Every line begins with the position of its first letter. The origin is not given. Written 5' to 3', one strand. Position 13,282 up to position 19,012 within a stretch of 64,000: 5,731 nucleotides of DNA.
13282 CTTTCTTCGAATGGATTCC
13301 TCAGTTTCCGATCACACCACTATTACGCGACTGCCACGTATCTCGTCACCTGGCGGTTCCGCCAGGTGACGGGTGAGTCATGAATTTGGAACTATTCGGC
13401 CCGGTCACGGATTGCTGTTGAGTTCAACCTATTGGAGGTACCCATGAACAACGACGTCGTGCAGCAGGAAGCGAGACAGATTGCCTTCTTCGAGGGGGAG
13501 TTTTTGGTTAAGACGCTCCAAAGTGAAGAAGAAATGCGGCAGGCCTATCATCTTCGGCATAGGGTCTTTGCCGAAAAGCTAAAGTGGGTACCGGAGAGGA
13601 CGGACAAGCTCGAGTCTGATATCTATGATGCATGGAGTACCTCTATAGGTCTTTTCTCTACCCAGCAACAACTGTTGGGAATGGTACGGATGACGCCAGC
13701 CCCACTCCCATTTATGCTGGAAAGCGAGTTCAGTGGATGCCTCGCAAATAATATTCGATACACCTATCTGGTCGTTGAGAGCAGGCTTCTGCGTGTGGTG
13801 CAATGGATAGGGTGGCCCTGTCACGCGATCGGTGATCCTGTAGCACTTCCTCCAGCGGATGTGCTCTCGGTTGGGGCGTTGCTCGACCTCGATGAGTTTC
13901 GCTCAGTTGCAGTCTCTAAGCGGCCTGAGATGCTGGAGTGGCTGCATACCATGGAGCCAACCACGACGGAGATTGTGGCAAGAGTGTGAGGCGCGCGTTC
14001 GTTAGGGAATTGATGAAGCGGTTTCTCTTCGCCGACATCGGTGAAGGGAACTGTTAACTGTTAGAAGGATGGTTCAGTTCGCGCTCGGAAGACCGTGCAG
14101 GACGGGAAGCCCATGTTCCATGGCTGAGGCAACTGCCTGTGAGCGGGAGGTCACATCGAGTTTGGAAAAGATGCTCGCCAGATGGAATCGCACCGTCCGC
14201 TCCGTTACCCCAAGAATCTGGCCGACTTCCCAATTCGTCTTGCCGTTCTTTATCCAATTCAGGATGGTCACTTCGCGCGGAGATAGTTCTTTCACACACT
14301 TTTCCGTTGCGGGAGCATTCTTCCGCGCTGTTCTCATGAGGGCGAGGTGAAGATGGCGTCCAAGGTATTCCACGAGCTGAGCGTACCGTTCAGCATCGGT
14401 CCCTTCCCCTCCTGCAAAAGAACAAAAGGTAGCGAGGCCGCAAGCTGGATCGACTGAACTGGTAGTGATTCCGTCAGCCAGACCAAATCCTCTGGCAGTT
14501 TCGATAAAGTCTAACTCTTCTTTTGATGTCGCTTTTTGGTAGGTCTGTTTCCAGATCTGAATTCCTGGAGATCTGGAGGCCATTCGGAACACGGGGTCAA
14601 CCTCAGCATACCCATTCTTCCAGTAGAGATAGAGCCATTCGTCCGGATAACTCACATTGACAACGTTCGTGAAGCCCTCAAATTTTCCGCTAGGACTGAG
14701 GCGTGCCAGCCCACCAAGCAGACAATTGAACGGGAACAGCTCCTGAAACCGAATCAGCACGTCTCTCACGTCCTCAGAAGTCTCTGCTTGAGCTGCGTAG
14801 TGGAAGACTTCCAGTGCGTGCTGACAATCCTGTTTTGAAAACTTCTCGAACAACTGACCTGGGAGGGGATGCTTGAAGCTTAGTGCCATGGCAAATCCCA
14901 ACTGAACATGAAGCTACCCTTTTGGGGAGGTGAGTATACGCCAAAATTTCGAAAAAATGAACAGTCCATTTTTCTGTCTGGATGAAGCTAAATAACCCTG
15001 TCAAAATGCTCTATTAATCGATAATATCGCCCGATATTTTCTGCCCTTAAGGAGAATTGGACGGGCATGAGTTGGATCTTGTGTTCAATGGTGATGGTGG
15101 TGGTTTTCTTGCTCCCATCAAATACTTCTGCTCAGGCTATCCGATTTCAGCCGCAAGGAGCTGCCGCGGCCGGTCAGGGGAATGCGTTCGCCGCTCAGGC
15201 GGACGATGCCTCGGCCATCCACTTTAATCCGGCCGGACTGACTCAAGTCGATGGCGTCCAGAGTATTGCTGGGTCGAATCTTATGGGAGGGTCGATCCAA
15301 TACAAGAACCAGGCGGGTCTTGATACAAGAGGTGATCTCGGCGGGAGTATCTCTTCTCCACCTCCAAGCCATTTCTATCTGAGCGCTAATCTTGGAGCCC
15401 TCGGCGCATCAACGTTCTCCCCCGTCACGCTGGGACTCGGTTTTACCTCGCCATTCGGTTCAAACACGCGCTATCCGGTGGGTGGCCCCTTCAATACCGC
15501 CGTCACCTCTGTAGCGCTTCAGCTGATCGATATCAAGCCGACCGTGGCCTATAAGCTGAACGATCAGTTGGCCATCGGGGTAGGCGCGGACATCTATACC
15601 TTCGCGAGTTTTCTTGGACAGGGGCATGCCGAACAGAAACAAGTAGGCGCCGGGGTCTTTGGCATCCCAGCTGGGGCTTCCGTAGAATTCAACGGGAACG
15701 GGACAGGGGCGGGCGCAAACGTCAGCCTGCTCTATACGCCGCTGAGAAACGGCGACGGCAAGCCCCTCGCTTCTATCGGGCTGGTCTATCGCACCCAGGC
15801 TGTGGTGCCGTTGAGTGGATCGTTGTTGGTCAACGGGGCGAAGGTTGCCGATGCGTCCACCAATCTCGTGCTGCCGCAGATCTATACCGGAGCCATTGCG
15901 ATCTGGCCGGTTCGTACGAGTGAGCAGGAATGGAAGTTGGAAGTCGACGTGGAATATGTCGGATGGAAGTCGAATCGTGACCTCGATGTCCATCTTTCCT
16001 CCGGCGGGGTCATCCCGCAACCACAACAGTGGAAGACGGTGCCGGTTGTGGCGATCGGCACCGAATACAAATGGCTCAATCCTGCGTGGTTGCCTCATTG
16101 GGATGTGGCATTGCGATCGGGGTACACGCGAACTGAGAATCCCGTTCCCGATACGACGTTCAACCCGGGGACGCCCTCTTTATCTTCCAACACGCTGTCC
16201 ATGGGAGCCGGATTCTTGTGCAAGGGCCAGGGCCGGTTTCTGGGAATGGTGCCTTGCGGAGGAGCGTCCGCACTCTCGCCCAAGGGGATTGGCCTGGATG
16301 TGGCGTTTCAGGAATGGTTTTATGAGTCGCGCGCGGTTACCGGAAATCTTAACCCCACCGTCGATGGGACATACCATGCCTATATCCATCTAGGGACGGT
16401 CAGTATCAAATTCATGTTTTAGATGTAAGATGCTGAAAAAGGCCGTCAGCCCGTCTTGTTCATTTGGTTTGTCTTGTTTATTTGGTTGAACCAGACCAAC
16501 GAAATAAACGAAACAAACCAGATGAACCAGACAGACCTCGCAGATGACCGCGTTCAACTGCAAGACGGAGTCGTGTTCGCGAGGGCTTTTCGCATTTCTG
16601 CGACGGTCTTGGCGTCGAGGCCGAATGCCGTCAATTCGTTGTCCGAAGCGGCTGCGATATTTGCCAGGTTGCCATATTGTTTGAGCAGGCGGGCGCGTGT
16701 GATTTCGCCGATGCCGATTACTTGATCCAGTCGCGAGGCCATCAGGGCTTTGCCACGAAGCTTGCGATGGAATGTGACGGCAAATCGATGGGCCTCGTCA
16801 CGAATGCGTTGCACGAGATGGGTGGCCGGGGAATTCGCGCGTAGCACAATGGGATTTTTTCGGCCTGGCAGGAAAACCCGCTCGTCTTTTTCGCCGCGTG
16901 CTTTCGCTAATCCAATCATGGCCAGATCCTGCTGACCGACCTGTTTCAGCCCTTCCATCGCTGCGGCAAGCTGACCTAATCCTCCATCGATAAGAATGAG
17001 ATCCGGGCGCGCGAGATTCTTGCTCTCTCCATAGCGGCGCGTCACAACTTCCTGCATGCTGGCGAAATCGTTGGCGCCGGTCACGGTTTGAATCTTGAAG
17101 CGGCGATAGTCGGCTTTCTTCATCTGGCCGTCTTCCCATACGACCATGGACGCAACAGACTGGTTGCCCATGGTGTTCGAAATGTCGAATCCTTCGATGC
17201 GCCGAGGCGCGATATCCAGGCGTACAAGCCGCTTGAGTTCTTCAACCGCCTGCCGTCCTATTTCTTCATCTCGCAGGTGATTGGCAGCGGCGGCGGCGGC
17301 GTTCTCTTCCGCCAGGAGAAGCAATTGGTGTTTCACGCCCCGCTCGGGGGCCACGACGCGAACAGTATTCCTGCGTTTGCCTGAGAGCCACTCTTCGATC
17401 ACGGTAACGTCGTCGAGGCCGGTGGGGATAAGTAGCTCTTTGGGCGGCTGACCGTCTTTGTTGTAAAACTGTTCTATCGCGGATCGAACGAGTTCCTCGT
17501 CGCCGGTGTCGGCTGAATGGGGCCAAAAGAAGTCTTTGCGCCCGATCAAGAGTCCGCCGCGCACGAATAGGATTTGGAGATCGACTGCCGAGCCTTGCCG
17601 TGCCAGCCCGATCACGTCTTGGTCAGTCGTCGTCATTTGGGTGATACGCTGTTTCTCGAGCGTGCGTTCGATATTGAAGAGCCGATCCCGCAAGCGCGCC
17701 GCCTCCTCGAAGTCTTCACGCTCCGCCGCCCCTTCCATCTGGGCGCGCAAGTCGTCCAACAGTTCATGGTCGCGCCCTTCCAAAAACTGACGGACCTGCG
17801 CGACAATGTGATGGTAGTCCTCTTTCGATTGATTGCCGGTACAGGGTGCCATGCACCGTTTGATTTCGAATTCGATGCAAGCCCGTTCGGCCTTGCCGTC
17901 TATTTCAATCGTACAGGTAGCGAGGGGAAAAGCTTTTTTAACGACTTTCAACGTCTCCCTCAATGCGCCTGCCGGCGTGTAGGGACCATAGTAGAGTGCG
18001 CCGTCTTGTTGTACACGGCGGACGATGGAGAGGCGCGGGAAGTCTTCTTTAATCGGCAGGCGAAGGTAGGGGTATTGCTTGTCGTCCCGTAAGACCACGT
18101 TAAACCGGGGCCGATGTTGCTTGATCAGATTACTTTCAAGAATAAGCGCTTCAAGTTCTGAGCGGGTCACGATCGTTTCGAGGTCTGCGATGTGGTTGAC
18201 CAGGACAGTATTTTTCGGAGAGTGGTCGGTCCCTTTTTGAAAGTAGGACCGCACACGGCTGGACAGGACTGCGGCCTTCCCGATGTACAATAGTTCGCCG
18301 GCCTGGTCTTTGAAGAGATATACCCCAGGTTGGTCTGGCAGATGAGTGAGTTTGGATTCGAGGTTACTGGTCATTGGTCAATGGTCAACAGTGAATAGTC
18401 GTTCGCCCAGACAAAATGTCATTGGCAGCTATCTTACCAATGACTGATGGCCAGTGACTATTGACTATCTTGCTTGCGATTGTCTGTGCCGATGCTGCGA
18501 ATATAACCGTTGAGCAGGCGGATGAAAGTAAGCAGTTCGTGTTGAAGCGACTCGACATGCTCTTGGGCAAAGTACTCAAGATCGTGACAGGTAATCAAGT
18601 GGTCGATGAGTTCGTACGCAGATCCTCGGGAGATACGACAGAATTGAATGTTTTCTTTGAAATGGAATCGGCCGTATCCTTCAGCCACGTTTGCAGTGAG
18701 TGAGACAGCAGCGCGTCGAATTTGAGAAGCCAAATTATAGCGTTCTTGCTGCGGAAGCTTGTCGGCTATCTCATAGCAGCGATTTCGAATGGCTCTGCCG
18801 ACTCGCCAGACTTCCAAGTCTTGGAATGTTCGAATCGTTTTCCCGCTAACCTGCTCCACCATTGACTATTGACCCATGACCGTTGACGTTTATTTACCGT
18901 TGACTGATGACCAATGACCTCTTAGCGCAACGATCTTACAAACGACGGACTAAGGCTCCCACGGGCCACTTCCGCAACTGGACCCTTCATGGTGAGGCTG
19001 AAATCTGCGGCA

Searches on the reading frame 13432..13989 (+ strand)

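Call 86: search_protein_families(library=pfam, proteins=[window:13432-13989:+], max_evalue=0.000001)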
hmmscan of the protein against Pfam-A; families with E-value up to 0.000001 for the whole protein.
window:13432-13989:+ (185 aa): 1 family
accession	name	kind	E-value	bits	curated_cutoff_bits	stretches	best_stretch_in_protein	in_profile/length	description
PF00765.23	Autoind_synth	-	2.5e-11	43.9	24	1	28-105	3-81/183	Autoinducer synthase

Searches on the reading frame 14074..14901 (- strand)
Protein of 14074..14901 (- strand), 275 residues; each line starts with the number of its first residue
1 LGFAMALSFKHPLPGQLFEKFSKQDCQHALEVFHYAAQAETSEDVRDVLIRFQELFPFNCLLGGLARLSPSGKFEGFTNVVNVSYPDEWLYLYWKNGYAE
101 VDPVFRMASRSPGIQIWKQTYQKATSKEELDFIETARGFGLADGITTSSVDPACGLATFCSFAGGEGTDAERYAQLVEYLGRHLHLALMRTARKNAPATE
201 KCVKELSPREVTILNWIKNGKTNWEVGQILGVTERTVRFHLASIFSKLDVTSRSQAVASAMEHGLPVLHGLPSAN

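Call 87: search_protein_families(library=pfam, proteins=[window:14074-14901:-], max_evalue=0.000001)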
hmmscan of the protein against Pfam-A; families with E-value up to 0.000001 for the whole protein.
window:14074-14901:- (275 aa): 2 families
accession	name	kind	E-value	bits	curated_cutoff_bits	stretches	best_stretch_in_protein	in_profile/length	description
PF03472.21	Autoind_bind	-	6.7e-20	71.5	23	1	45-188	5-149/149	Autoinducer binding domain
PF00196.25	GerE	-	5.3e-19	68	23.5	1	205-259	2-56/57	Bacterial regulatory proteins, luxR family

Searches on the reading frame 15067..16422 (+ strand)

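Call 49: search_protein_families(library=pfam, proteins=[window:15067-16422:+], max_evalue=0.00001)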
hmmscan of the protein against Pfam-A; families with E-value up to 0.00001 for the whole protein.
window:15067-16422:+ (451 aa): 1 family
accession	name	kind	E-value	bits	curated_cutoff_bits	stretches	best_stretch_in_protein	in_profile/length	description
PF03349.22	Toluene_X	-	1.2e-29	103.5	29.7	1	20-384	6-368/421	Outer membrane protein transport protein (OMPP1/FadL/TodX)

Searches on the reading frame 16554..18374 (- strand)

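Call 49: search_protein_families(library=pfam, proteins=[window:16554-18374:-], max_evalue=0.00001)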
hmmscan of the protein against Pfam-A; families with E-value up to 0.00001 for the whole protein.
window:16554-18374:- (606 aa): 4 families
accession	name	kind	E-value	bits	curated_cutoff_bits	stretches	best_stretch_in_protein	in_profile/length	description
PF08459.17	UvrC_RNaseH_dom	-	3.1e-54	183.6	22.3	1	382-533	2-159/159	UvrC RNAse H endonuclease domain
PF22920.2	UvrC_RNaseH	-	1.5e-33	115.6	24.3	1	251-365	1-115/116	UvrC Ribonuclease H-like domain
PF02151.25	UVR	-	1.6e-09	37.6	21.5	1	204-237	2-35/36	UvrB/uvrC motif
PF01541.30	GIY-YIG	-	1.2e-07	32.3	22.6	1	16-90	2-76/78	GIY-YIG catalytic domain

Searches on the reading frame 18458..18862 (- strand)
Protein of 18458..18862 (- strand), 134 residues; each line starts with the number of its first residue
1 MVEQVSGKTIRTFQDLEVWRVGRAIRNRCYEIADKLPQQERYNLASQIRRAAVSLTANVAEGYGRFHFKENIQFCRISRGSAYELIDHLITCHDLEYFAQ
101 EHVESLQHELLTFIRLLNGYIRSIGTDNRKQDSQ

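Call 49: search_protein_families(library=pfam, proteins=[window:18458-18862:-], max_evalue=0.00001)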
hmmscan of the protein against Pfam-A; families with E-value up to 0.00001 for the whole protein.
window:18458-18862:- (134 aa): 1 family
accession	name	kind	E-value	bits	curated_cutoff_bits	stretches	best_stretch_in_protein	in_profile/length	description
PF05635.17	23S_rRNA_IVP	-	3.2e-31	108.1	33.8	1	14-119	1-106/106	23S rRNA-intervening sequence protein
